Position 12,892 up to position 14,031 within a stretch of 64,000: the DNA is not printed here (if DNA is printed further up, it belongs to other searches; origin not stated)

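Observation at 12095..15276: lexA divergently paired with a three-gene operon of unknown proteins, separated by a perfect 10-bp inverted repeat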

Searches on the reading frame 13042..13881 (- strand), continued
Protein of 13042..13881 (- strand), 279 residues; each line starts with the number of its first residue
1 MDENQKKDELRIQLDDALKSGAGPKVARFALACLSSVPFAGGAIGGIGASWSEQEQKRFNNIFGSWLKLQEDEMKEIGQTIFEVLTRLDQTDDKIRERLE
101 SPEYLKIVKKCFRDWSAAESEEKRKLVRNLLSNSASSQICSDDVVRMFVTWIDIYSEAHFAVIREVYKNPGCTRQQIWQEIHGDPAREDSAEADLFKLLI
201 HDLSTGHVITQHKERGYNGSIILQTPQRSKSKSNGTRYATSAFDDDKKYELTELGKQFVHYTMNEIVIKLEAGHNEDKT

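Call 97: search_protein_families(library=ncbifam, proteins=[L026:571-1236:-], max_evalue=0.001)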
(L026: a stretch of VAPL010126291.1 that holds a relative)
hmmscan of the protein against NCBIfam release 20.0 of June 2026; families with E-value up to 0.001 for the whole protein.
L026:571-1236:- (221 aa): 2 families
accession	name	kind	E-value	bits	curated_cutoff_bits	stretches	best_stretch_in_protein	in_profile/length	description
TIGR00498.1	lexA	equivalog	3.9e-36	124.5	110.95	1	2-221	4-201/203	transcriptional repressor LexA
NF007621.2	PRK10276.1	subfamily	1.3e-11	44.5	110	1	103-220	8-115/115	translesion error-prone DNA polymerase V autoproteolytic subunit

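Call 103: search_protein_families(library=pfam, alignment_id=A5, max_evalue=0.01)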
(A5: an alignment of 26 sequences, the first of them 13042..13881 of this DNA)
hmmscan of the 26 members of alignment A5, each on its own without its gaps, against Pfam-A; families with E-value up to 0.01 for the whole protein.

A. member 1, window:13042-13881:- (279 aa): 1 family
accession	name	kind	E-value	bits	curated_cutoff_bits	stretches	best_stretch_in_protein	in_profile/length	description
PF14337.13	Abi_alpha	-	0.00076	20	29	0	87-169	5-93/196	Abortive infection alpha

B. families by the number of members that match (of 26 scanned): 7 families
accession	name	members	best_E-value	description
PF14337.13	Abi_alpha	9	7.4e-05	Abortive infection alpha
PF21763.2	DHH_CID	3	0.00071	DHH-CID domain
PF25648.1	SFV1_VP5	2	0.0069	Sulfolobus filamentous virus 1 major coat protein VP5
PF08858.15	IDEAL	1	0.0041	IDEAL domain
PF05099.18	TerB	1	0.0067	Tellurite resistance protein TerB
PF05511.16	ATP-synt_F6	1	0.0069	Mitochondrial ATP synthase coupling factor 6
PF23078.2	HTH_CHD6-9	1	0.0079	Chromodomain-helicase-DNA-binding protein 6-9, tri-helical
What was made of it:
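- On Abi_alpha (PF14337): Nine of 26 family members hit at E up to 0.01, with a best of 7.4e-5 (call 103).
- Abi_alpha is B's only recurrent Pfam signal (call 103).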

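Call 106: search_dna_similar(query=window:13042-13881:-, collection=phages, mode=protein, max_rows=15)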
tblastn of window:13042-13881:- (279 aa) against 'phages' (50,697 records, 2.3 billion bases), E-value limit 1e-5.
No match.

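Call 108: search_dna_similar(query=window:13042-13881:-, collection=plasmids, mode=protein, max_rows=15)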
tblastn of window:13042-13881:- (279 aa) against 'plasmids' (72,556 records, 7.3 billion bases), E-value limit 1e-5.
No match.
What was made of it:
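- B was not found in cultured phages or plasmids (calls 106, 108).
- Tried and rejected: Cultured sources: B has no tblastn match in cultured phages or plasmids (calls 106, 108).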
